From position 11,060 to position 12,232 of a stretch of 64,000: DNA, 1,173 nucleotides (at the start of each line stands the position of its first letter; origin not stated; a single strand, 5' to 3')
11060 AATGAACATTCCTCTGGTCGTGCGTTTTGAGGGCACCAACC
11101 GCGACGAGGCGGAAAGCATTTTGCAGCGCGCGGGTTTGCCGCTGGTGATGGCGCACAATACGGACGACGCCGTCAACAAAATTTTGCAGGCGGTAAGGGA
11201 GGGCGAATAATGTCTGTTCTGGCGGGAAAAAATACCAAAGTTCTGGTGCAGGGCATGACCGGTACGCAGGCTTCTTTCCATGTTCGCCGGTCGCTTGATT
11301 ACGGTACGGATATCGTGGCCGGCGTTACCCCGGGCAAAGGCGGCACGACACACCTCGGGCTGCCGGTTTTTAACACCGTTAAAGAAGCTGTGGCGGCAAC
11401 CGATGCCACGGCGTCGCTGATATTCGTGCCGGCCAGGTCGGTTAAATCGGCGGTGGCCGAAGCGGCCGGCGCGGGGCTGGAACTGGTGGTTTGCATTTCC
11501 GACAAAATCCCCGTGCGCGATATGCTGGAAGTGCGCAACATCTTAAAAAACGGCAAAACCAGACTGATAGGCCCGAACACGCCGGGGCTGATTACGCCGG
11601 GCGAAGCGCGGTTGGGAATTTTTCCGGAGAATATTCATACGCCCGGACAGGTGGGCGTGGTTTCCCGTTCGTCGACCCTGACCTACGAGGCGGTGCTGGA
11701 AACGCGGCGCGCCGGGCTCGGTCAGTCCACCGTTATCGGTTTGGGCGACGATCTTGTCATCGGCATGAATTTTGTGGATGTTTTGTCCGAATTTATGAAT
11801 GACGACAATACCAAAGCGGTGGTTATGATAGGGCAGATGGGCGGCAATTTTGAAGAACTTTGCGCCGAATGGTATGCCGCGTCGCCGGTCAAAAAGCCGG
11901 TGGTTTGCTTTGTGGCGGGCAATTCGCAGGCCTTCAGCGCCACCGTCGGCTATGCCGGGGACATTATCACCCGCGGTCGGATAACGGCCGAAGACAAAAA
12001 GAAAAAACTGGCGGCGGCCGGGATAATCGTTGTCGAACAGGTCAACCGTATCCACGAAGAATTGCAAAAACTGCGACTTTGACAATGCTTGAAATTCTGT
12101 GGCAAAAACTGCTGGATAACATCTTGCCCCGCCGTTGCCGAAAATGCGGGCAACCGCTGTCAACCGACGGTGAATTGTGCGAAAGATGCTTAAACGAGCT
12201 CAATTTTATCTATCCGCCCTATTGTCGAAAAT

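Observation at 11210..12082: SucD-like alpha subunit in which the catalytic phosphohistidine is replaced by tyrosine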

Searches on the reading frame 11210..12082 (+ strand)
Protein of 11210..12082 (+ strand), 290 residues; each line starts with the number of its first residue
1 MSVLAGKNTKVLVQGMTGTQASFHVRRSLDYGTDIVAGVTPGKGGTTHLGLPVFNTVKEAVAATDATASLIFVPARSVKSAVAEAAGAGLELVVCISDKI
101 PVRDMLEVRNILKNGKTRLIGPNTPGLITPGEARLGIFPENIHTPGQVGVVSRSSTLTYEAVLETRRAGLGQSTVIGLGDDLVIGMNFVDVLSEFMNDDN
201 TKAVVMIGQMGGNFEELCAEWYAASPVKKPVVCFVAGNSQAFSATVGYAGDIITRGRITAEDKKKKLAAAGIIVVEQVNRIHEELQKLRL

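Call 3: search_protein_families(library=pfam, proteins=[window:11210-12079:+], max_evalue=0.01)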
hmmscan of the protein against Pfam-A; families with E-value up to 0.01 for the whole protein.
window:11210-12079:+ (290 aa): 4 families
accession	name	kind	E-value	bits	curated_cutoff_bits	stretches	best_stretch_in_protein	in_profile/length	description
PF02629.25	CoA_binding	-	5.3e-28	98.1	22.3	1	7-97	2-95/97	CoA binding domain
PF00549.24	Ligase_CoA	-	3.1e-16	60.1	24.5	1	151-272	1-127/128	CoA-ligase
PF13607.11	Succ_CoA_lig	-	3.8e-11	43.4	27.4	1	145-278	1-128/138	Succinyl-CoA ligase like flavodoxin domain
PF13380.12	CoA_binding_2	-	0.0013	19.6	22.8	1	36-128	30-114/116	CoA binding domain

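Call 4: search_protein_families(library=ncbifam, proteins=[window:11210-12079:+], max_evalue=0.01)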
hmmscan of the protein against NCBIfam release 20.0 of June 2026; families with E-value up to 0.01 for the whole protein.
window:11210-12079:+ (290 aa): 7 families
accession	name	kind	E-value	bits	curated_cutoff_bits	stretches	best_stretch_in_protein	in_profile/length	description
TIGR01019.1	sucCoAalpha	subfamily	1.3e-108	362.8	353.2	1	6-287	4-284/286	succinate--CoA ligase subunit alpha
NF004230.0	PRK05678.1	equivalog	1.5e-108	362.4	336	1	1-287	1-286/291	succinate--CoA ligase subunit alpha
TIGR02717.1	AcCoA-syn-alpha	equivalog_domain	2.5e-20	72.6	567.15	1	47-282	48-281/447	acetate--CoA ligase alpha subunit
NF045494.1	AcCoALig_Archglob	equivalog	2.3e-13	49.4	1200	1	49-279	267-492/665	acetate--CoA ligase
NF045493.1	HydDutCoALig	equivalog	2.4e-09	36.4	1300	1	106-277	112-281/698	4-hydroxybutyrate--CoA ligase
NF004760.0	PRK06091.1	subfamily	1.1e-05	24.2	433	1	62-211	114-263/555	acyl-CoA synthetase FdrA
NF004647.0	PRK05990.1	equivalog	0.0035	16.8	271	0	4-55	99-153/245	precorrin-2 C(20)-methyltransferase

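Call 5: search_solved_structures(query=window:11210-12079:+, show_alignments=3)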
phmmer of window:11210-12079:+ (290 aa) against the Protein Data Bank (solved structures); distinct sequences matched with E-value up to 0.001: 40.
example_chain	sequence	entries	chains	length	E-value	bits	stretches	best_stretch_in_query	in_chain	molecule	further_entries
2nu8_A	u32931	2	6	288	3.6e-89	301.9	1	2-286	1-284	Succinyl-CoA ligase [ADP-forming] subunit alpha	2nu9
2nu7_A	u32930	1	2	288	1.2e-88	300.2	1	2-286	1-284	Succinyl-CoA ligase [ADP-forming] subunit alpha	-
2nu6_A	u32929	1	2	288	1.8e-88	299.6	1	2-286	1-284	Succinyl-CoA ligase [ADP-forming] subunit alpha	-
1jkj_A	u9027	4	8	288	1.8e-88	299.6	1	2-286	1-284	succinyl-CoA synthetase alpha subunit | SUCCINYL-COA SYNTHETASE, ALPHA SUBUNIT | PROTEIN (SUCCINYL-COA LIGASE)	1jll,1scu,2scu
2nua_A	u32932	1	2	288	1.9e-88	299.6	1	2-286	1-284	Succinyl-CoA ligase [ADP-forming] subunit alpha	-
1cqi_A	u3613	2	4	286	2.3e-88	299.3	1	2-285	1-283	PROTEIN (SUCCINYL-COA SYNTHETASE ALPHA CHAIN) | SUCCINYL-COA SYNTHETASE ALPHA CHAIN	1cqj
2fp4_A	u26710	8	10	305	2.5e-85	289.3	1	5-276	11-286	Succinyl-CoA ligase [GDP-forming] alpha-chain, mitochondrial | Succinate--CoA ligase [ADP/GDP-forming] subunit alpha, mitochondrial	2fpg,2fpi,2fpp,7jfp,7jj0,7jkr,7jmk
1euc_A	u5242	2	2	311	2.7e-85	289.2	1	5-276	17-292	SUCCINYL-COA SYNTHETASE, ALPHA CHAIN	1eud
4xx0_A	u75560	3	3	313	2.8e-85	289.2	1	5-276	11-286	Succinyl-CoA ligase [ADP/GDP-forming] subunit alpha, mitochondrial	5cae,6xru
6mgg_A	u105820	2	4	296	5.2e-85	288.3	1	1-285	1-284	Succinate--CoA ligase [ADP-forming] subunit alpha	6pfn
9swj_C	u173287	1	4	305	1.6e-84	286.7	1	5-276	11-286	Succinate--CoA ligase [ADP/GDP-forming] subunit alpha, mitochondrial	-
6g4q_A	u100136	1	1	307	1.6e-84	286.7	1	5-276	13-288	Succinate--CoA ligase [ADP/GDP-forming] subunit alpha, mitochondrial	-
6wcv_A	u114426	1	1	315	1.8e-84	286.6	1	5-276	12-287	Succinate--CoA ligase [ADP/GDP-forming] subunit alpha, mitochondrial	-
8z02_A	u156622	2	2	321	1.9e-84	286.5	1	5-276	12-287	Succinate--CoA ligase [ADP/GDP-forming] subunit alpha, mitochondrial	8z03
7msr_A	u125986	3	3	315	3.2e-84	285.7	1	5-276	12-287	Succinate--CoA ligase [ADP/GDP-forming] subunit alpha, mitochondrial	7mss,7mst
6hxq_A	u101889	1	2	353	4.9e-40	140.8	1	7-273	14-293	Citryl-CoA synthetase small subunit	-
9isq_A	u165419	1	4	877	7.3e-05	25.5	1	89-243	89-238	Protein acetyltransferase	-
9it0_A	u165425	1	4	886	7.4e-05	25.5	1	89-243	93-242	Protein acetyltransferase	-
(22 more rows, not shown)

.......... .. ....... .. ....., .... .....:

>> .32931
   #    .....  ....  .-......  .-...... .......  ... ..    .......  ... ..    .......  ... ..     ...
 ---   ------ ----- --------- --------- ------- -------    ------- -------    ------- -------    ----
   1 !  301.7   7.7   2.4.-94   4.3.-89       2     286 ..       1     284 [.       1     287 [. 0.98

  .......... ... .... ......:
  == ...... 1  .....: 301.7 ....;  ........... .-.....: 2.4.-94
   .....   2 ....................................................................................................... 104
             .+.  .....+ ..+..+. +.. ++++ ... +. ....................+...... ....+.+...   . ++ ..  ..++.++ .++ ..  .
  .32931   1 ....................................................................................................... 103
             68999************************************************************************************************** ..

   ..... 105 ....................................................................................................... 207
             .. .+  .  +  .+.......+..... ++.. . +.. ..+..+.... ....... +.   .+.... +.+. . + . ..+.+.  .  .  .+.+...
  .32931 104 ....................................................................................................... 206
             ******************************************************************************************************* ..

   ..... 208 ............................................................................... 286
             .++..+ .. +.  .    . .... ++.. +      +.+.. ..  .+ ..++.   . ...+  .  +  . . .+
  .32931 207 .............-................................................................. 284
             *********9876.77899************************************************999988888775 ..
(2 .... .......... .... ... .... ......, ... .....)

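Call 6: find_homologous_proteins(query=window:11210-12079:+, max_evalue=1e-30)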
Query window:11210-12079:+ (290 aa): 8000 proteins with E <= 1e-30 among 8000 candidates; the best 120 are listed.
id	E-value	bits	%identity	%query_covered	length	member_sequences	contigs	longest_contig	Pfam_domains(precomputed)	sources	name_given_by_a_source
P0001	2.3e-182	622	99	100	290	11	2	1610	PF00549.25,PF02629.26,PF13607.12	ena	-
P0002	3.7e-160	550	85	100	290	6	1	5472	PF00549.25,PF02629.26,PF13607.12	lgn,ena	-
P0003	2.1e-155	534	83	100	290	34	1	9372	PF00549.25,PF02629.26,PF13607.12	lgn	-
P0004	6.9e-154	529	84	100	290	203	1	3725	PF00549.25,PF02629.26,PF13607.12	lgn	-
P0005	4.2e-148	510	80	100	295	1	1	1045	PF00549.25,PF02629.26,PF13607.12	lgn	-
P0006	2.1e-145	501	77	100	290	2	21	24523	PF00549.25,PF02629.26,PF13607.12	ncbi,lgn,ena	-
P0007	2.0e-144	498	79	100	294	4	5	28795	PF00549.25,PF02629.26,PF13607.12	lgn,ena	-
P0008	3.3e-144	497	78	100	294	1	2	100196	PF00549.25,PF02629.26,PF13607.12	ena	-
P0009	1.2e-136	472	74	100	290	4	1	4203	PF00549.25,PF02629.26,PF13607.12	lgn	-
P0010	6.6e-136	470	72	100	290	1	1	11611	PF00549.25,PF02629.26,PF13607.12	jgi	-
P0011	1.8e-135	469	84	87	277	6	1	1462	PF00549.25,PF02629.26,PF13607.12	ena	-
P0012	5.3e-134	464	71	99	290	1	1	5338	PF00549.25,PF02629.26,PF13607.12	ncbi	-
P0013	5.6e-134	464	71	99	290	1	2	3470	PF00549.25,PF02629.26,PF13607.12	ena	-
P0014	8.5e-134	463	73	100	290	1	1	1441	PF00549.25,PF02629.26,PF13607.12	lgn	-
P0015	1.2e-133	463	74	99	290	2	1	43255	PF00549.25,PF02629.26,PF13607.12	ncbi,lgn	-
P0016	1.9e-133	462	74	99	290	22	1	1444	PF00549.25,PF02629.26,PF13607.12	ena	-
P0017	2.0e-133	462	71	99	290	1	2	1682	PF00549.25,PF02629.26,PF13607.12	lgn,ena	-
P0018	2.3e-133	462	71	99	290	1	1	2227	PF00549.25,PF02629.26,PF13607.12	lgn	-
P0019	4.5e-133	461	70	99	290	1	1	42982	PF00549.25,PF02629.26,PF13607.12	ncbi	-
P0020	9.1e-133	460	71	99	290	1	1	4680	PF00549.25,PF02629.26,PF13607.12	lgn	-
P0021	1.5e-132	459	73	100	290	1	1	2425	PF00549.25,PF02629.26,PF13607.12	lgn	-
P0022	1.6e-132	459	70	99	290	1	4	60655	PF00549.25,PF02629.26,PF13607.12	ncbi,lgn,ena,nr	ncbi:MAG: succinate--CoA ligase subunit alpha [Alphaproteobacteria bacterium]|nr:succinate--CoA liga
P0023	1.1e-131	456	72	99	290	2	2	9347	PF00549.25,PF02629.26,PF13607.12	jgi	-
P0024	1.3e-131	456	70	100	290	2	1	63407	PF00549.25,PF02629.26,PF13607.12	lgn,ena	-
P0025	1.4e-131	456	70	99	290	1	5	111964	PF00549.25,PF02629.26,PF13607.12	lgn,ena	-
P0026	3.7e-131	454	71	99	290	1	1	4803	PF00549.25,PF02629.26,PF13607.12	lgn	-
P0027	3.7e-131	454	71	99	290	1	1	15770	PF00549.25,PF02629.26,PF13607.12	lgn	-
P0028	1.2e-130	453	70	99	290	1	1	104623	PF00549.25,PF02629.26,PF13607.12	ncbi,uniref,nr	uniref:Succinate--CoA ligase [ADP-forming] subunit alpha n=1 Tax=uncultured Alphaproteobacteria bact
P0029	1.4e-130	453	70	99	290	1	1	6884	PF00549.25,PF02629.26,PF13607.12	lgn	-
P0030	1.5e-130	452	71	99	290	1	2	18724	PF00549.25,PF02629.26,PF13607.12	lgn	-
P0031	1.5e-130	452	70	99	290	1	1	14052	PF00549.25,PF02629.26,PF13607.12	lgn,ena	-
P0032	1.8e-130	452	70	99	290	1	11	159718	PF00549.25,PF02629.26,PF13607.12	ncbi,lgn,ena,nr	ncbi:MAG: succinate--CoA ligase subunit alpha [Alphaproteobacteria bacterium]|nr:succinate--CoA liga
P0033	3.2e-130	451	70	100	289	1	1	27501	PF00549.25,PF02629.26,PF13607.12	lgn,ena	-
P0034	4.0e-130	451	70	99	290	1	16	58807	PF00549.25,PF02629.26,PF13607.12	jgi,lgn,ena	jgi:succinyl-CoA synthetase alpha subunit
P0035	5.2e-130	451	70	99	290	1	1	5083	PF00549.25,PF02629.26,PF13607.12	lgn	-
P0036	5.2e-130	451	70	99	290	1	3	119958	PF00549.25,PF02629.26,PF13607.12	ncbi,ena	-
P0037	8.6e-130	450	70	99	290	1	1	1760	PF00549.25,PF02629.26,PF13607.12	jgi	jgi:succinyl-CoA synthetase alpha subunit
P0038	1.4e-129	449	69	99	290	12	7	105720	PF00549.25,PF02629.26,PF13607.12,PF13380.13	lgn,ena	-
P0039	1.5e-129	449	70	99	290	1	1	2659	PF00549.25,PF02629.26,PF13607.12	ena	-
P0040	1.8e-129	449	70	99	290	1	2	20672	PF00549.25,PF02629.26,PF13607.12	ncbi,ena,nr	ncbi:MAG: succinate--CoA ligase subunit alpha [Alphaproteobacteria bacterium]|nr:succinate--CoA liga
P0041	1.9e-129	449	69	99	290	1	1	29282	PF00549.25,PF02629.26,PF13607.12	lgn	-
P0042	1.9e-129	449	70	99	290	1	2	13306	PF00549.25,PF02629.26,PF13607.12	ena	-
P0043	2.0e-129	449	69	99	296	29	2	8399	PF00549.25,PF02629.26,PF13607.12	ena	-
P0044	2.7e-129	448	69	100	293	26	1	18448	PF00549.25,PF02629.26,PF13607.12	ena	-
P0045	2.7e-129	448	70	99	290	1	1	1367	PF00549.25,PF02629.26,PF13607.12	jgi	jgi:succinyl-CoA synthetase alpha subunit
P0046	4.8e-129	448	70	99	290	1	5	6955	PF00549.25,PF02629.26,PF13607.12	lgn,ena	-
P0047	1.0e-128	446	69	99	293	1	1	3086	PF00549.25,PF02629.26,PF13607.12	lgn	-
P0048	6.6e-128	444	68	99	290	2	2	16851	PF00549.25,PF02629.26,PF13607.12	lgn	-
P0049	6.9e-128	444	67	100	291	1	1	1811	PF00549.25,PF02629.26,PF13607.12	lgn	-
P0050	9.6e-128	443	67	100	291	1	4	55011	PF00549.25,PF02629.26,PF13607.12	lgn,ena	-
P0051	1.1e-127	443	67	100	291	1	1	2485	PF00549.25,PF02629.26,PF13607.12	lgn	-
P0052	1.6e-127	443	70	99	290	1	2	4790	PF00549.25,PF02629.26,PF13607.12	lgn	-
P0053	2.7e-127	442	67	100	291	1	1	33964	PF00549.25,PF02629.26,PF13607.12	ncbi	-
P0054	7.9e-127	440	69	99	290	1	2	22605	PF00549.25,PF02629.26,PF13607.12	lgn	-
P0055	1.2e-126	440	68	99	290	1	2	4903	PF00549.25,PF02629.26,PF13607.12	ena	-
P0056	4.3e-126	438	67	99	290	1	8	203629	PF00549.25,PF02629.26,PF13607.12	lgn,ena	-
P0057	5.6e-126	437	67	99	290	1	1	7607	PF00549.25,PF02629.26,PF13607.12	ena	-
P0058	6.8e-126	437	67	99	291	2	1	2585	PF00549.25,PF02629.26,PF13607.12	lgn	-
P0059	1.1e-125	436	68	99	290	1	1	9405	PF00549.25,PF02629.26,PF13607.12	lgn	-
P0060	1.2e-125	436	68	99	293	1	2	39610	PF00549.25,PF02629.26,PF13607.12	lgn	-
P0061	2.5e-125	435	68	100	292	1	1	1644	PF00549.25,PF02629.26,PF13607.12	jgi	jgi:succinyl-CoA synthetase alpha subunit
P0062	4.9e-125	434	68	99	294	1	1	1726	PF00549.25,PF02629.26,PF13607.12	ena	-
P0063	6.2e-125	434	67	99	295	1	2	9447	PF00549.25,PF02629.26,PF13607.12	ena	-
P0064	7.6e-125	434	66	99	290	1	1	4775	PF00549.25,PF02629.26,PF13607.12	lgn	-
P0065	8.3e-125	434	67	99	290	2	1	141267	PF00549.25,PF02629.26,PF13607.12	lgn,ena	-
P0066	1.1e-124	433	66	99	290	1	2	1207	PF00549.25,PF02629.26,PF13607.12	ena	-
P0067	1.3e-124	433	67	99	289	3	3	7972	PF00549.25,PF02629.26,PF13607.12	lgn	-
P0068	1.4e-124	433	67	100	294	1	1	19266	PF00549.25,PF02629.26,PF13607.12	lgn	-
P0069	2.2e-124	432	66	99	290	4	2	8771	PF00549.25,PF02629.26,PF13607.12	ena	-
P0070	2.2e-124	432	67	100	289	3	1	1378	PF00549.25,PF02629.26,PF13607.12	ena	-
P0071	2.8e-124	432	66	99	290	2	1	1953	PF00549.25,PF02629.26,PF13607.12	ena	-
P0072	3.0e-124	432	69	99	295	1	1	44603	PF00549.25,PF02629.26,PF13607.12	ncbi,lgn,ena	-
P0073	3.4e-124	432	66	99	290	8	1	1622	PF00549.25,PF02629.26,PF13607.12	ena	-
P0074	4.3e-124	431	66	99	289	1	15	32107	PF00549.25,PF02629.26,PF13607.12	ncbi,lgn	-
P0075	6.7e-124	431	67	99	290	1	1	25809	PF00549.25,PF02629.26,PF13607.12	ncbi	-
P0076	7.1e-124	431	65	100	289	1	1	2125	PF00549.25,PF02629.26,PF13607.12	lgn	-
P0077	7.1e-124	431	67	100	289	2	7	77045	PF00549.25,PF02629.26,PF13607.12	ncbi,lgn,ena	-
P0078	7.2e-124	431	68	99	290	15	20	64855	PF00549.25,PF02629.26,PF13607.12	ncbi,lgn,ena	-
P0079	7.9e-124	430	66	99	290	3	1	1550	PF00549.25,PF02629.26,PF13607.12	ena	-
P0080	8.6e-124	430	66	99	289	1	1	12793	PF00549.25,PF02629.26,PF13607.12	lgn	-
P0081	9.8e-124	430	66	99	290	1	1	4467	PF00549.25,PF02629.26,PF13607.12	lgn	-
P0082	9.9e-124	430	66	99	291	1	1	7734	PF00549.25,PF02629.26,PF13607.12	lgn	-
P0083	1.4e-123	430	68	100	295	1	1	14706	PF00549.25,PF02629.26,PF13607.12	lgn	-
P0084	1.4e-123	430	67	99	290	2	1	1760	PF00549.25,PF02629.26,PF13607.12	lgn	-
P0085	1.6e-123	429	67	100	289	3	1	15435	PF00549.25,PF02629.26,PF13607.12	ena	-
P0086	1.9e-123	429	67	100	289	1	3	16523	PF00549.25,PF02629.26,PF13607.12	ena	-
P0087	2.0e-123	429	66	99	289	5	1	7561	PF00549.25,PF02629.26,PF13607.12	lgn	-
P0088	3.2e-123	428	66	100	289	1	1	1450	PF00549.25,PF02629.26,PF13607.12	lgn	-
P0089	3.3e-123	428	68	99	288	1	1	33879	PF00549.25,PF02629.26,PF13607.12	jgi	-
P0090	4.3e-123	428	66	99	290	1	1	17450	PF00549.25,PF02629.26,PF13607.12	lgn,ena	-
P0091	5.4e-123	428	66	99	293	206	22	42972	PF00549.25,PF02629.26,PF13607.12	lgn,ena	-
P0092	5.4e-123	428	67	100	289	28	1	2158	PF00549.25,PF02629.26,PF13607.12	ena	-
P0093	6.6e-123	427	67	100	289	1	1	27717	PF00549.25,PF02629.26,PF13607.12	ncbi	-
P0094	8.1e-123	427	66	99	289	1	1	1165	PF00549.25,PF02629.26,PF13607.12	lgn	-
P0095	1.2e-122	427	66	99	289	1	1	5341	PF00549.25,PF02629.26,PF13607.12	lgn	-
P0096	1.3e-122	426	66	100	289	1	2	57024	PF00549.25,PF02629.26,PF13607.12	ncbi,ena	-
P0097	1.4e-122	426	66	100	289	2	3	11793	PF00549.25,PF02629.26,PF13607.12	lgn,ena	-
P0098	1.5e-122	426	66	99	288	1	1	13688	PF00549.25,PF02629.26,PF13607.12,PF00378.26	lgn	-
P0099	1.5e-122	426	67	100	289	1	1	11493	PF00549.25,PF02629.26,PF13607.12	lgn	-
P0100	1.7e-122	426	67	99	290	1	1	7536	PF00549.25,PF02629.26,PF13607.12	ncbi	-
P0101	1.9e-122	426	66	100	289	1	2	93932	PF00549.25,PF02629.26,PF13607.12,PF00378.26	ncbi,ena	-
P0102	2.0e-122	426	66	99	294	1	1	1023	PF00549.25,PF02629.26,PF13607.12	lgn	-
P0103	2.1e-122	426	68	99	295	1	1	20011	PF00549.25,PF02629.26,PF13607.12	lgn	-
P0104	2.2e-122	426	67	100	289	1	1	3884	PF00549.25,PF02629.26,PF13607.12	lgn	-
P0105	2.3e-122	426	67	99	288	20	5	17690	PF00549.25,PF02629.26,PF13607.12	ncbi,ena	-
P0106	2.5e-122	425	64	99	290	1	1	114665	PF00549.25,PF02629.26,PF13607.12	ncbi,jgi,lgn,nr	ncbi:MAG: succinate--CoA ligase subunit alpha [Lactobacillaceae bacterium]|jgi:succinyl-CoA syntheta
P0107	3.4e-122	425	64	99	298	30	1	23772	PF00549.25,PF02629.26,PF13607.12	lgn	-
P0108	4.0e-122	425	66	99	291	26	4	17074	PF00549.25,PF02629.26,PF13607.12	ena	-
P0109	4.6e-122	425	67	99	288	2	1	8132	PF00549.25,PF02629.26,PF13607.12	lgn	-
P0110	4.8e-122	425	65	100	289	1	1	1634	PF00549.25,PF02629.26,PF13607.12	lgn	-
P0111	5.1e-122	424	66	99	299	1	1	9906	PF00549.25,PF02629.26,PF13607.12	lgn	-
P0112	5.3e-122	424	65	100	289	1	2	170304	PF00549.25,PF02629.26,PF13607.12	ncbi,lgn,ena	-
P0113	6.8e-122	424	67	99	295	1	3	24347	PF00549.25,PF02629.26,PF13607.12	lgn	-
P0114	6.8e-122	424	66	100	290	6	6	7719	PF00549.25,PF02629.26,PF13607.12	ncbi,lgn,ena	-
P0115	8.6e-122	424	66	99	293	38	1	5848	PF00549.25,PF02629.26,PF13607.12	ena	-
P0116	1.0e-121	424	66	99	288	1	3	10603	PF00549.25,PF02629.26,PF13607.12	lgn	-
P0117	1.3e-121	423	66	99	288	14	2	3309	PF00549.25,PF02629.26,PF13607.12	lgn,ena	-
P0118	1.3e-121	423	66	100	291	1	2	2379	PF00549.25,PF02629.26,PF13607.12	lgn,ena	-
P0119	1.4e-121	423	66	100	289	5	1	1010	PF00549.25,PF02629.26,PF13607.12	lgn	-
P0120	1.5e-121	423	66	99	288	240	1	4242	PF00549.25,PF02629.26,PF13607.12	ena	-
